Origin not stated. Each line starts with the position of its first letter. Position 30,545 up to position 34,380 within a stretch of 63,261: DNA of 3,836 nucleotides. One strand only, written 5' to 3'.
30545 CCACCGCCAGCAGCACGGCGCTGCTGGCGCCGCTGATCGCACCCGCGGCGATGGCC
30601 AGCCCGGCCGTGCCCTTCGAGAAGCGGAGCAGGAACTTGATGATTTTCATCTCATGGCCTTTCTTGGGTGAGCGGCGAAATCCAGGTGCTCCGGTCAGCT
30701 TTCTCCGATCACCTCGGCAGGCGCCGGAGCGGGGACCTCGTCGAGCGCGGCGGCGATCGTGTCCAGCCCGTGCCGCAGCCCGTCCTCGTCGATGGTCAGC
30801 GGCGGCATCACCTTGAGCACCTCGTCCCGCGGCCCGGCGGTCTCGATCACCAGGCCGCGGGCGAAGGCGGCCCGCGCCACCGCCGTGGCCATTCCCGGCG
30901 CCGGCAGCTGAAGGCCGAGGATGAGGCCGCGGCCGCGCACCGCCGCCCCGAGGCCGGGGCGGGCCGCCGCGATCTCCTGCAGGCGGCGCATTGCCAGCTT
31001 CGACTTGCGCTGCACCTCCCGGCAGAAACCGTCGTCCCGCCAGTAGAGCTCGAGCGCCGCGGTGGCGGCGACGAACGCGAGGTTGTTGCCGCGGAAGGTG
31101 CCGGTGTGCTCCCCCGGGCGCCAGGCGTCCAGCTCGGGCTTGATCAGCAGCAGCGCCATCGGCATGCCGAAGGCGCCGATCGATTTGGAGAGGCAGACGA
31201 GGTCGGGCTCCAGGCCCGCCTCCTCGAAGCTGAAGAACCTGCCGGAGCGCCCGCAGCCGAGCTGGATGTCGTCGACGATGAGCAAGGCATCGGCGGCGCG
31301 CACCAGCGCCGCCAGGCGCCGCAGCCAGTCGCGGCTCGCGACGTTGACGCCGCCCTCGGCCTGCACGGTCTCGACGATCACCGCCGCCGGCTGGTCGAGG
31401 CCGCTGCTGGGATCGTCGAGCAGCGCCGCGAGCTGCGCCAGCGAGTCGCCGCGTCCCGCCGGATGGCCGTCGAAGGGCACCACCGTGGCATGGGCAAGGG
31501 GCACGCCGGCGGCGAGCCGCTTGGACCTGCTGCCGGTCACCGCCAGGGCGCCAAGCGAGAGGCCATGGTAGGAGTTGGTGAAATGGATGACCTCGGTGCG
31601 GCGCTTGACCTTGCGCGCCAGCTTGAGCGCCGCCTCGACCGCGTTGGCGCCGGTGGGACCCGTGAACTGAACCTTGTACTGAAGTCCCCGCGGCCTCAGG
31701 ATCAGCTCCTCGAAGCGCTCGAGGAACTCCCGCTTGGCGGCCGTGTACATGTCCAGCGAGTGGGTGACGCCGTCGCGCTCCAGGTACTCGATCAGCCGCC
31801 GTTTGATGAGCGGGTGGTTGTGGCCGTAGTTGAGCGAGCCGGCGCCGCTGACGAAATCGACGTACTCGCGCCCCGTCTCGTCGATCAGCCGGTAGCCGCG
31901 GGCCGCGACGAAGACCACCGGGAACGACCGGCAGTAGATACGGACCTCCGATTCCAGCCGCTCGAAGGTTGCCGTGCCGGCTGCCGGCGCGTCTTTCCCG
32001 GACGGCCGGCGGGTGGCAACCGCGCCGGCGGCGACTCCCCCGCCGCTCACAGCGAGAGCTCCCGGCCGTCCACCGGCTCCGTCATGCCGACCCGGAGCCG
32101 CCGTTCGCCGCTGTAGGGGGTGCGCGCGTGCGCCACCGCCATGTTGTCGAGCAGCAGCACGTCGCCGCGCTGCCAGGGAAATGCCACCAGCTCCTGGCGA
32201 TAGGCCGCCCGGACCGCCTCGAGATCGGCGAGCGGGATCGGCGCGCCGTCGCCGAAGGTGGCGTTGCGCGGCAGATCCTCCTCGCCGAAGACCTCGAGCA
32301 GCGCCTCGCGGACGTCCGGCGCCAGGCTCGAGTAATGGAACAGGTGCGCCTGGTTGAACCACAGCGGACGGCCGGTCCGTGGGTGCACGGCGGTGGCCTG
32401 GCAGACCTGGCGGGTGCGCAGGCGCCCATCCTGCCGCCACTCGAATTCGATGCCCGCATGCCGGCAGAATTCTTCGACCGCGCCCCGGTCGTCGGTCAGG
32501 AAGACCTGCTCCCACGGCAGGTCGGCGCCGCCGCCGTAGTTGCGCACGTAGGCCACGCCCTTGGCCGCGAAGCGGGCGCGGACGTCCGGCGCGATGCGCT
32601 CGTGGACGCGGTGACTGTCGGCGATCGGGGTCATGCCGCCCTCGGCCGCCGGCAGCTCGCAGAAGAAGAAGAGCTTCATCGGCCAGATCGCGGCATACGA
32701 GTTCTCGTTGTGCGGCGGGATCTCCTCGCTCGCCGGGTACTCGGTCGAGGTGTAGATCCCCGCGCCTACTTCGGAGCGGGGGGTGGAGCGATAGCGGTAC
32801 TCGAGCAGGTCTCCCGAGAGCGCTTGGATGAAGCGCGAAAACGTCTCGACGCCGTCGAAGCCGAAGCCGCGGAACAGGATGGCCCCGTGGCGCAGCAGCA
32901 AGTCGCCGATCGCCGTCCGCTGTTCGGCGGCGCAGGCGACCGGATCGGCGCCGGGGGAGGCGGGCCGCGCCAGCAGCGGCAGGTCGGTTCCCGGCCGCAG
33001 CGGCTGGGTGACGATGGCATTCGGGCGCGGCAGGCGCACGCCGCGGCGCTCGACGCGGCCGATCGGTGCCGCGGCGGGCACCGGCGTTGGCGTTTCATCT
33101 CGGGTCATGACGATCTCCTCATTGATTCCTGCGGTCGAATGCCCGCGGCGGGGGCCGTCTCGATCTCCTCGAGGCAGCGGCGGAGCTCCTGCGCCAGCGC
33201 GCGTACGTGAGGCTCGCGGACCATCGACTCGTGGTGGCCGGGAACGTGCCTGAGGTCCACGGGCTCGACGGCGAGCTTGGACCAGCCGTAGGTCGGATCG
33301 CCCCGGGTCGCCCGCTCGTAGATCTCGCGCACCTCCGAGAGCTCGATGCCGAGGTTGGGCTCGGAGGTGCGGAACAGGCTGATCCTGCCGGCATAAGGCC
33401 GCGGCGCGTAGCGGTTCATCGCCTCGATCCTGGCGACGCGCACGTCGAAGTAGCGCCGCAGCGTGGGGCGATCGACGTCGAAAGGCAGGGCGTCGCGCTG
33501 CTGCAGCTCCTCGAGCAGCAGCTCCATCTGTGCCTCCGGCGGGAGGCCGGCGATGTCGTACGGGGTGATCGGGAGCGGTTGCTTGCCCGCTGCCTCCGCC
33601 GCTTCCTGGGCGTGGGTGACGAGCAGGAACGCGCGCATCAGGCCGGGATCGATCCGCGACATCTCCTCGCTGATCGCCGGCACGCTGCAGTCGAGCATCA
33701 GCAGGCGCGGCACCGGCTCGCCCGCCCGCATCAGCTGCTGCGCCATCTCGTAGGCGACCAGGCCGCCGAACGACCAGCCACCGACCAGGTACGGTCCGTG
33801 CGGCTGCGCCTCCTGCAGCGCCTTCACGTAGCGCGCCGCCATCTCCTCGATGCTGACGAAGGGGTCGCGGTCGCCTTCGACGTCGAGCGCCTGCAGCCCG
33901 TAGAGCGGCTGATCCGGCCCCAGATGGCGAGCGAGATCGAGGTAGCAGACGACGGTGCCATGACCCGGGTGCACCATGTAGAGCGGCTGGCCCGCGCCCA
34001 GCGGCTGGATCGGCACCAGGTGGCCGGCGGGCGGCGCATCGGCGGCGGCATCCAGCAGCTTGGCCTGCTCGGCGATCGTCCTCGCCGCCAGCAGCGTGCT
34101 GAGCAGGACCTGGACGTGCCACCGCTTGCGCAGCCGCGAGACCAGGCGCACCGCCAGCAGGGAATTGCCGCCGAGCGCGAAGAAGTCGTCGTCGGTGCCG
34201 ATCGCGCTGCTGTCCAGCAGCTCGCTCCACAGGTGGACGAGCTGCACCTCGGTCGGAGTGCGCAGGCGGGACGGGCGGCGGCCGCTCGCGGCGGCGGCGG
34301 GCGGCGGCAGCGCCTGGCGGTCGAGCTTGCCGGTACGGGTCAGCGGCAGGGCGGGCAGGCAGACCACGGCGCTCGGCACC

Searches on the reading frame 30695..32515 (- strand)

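Call 22: search_protein_families(library=pfam, proteins=[window:30695-32515:-], max_evalue=0.001)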
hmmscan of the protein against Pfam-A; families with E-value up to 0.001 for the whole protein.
window:30695-32515:- (606 aa): 1 family
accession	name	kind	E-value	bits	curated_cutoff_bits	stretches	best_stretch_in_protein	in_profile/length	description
PF00202.27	Aminotran_3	-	4.8e-75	253.2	30.5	1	198-591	9-403/403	Aminotransferase class-III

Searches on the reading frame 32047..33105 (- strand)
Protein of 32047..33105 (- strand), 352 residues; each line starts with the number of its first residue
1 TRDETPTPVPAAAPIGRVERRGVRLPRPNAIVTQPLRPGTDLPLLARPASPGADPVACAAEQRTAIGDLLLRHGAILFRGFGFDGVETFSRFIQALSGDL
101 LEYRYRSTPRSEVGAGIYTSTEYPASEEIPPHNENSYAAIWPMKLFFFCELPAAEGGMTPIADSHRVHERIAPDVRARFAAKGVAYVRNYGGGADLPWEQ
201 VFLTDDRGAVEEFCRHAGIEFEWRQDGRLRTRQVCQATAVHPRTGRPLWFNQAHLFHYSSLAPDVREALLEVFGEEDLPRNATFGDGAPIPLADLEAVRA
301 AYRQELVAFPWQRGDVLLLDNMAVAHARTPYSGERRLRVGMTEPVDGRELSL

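Call 23: search_protein_families(library=ncbifam, proteins=[window:32047-33105:-], max_evalue=0.00001)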
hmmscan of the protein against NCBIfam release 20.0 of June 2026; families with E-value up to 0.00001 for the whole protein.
window:32047-33105:- (352 aa): 0 families

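Call 64: search_solved_structures(query=window:32047-33105:-, max_evalue=0.001)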
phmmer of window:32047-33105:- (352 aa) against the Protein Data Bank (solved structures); distinct sequences matched with E-value up to 0.001: 2.
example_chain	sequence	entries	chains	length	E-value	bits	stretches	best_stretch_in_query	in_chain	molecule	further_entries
1y0z_A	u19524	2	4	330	2.8e-43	151.6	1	60-339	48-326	protein product of AT3G21360 | Clavaminate synthase-like protein At3g21360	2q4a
9yut_A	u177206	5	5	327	3.6e-38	134.8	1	38-339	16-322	TauD/TfdA-like domain-containing protein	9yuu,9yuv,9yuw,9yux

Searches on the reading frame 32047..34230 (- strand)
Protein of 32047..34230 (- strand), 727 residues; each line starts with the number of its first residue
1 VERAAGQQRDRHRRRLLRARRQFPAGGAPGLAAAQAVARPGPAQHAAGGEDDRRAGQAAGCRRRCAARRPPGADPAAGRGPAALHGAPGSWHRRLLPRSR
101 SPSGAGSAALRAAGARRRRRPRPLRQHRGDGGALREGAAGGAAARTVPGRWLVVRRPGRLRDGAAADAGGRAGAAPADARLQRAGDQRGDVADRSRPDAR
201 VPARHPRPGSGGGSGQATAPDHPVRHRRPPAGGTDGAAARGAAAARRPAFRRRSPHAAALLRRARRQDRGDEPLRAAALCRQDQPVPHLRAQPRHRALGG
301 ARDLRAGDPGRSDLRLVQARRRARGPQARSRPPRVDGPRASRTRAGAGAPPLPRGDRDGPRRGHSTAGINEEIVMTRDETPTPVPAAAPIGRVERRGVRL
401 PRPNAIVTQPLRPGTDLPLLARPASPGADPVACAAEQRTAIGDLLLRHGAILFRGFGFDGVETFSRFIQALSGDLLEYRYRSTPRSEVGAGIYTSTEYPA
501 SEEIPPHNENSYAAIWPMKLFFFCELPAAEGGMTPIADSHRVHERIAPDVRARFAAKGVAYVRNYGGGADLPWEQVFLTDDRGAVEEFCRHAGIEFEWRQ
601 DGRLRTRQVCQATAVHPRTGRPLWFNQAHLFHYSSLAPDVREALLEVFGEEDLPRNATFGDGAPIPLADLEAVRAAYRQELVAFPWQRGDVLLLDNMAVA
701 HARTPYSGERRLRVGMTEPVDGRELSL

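Call 22: search_protein_families(library=pfam, proteins=[window:32047-34230:-], max_evalue=0.001)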
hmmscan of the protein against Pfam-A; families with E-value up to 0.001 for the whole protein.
window:32047-34230:- (727 aa): 1 family
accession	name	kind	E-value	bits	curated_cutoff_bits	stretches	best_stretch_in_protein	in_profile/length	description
PF02668.22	TauD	-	1.9e-48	166.1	27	1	427-714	16-265/267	Taurine catabolism dioxygenase TauD, TfdA family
